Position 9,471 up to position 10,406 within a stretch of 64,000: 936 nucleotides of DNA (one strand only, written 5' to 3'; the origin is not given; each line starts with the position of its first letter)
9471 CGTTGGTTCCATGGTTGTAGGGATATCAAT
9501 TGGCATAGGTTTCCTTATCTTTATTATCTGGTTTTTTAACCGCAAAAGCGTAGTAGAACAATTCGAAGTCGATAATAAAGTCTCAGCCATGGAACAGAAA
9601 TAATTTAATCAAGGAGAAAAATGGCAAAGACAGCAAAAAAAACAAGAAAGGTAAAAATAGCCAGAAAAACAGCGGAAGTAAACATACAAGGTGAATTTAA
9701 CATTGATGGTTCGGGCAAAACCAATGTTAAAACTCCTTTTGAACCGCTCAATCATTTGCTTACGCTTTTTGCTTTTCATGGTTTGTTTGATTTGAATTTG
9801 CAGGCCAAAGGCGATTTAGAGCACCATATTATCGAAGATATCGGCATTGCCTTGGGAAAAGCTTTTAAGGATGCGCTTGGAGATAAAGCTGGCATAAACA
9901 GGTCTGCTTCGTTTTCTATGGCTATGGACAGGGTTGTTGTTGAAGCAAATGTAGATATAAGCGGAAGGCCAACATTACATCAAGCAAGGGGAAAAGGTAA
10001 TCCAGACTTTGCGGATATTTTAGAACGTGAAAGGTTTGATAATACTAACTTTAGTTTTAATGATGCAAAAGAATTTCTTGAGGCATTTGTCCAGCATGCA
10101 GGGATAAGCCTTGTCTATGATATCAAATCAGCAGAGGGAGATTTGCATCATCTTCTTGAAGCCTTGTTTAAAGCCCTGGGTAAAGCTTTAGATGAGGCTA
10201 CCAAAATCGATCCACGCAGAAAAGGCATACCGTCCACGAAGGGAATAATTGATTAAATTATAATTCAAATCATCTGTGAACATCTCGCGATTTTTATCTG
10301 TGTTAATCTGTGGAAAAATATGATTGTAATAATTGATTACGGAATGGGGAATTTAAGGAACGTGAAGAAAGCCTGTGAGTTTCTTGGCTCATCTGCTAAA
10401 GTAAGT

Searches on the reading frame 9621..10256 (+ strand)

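Call 63: search_protein_families(library=pfam, proteins=[window:9621-10256:+], max_evalue=0.00001)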
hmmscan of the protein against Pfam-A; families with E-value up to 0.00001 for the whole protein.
window:9621-10256:+ (211 aa): 1 family
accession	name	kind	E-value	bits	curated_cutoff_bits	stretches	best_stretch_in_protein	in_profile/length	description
PF00475.24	IGPD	-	5.3e-39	134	27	1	38-190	1-144/144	Imidazoleglycerol-phosphate dehydratase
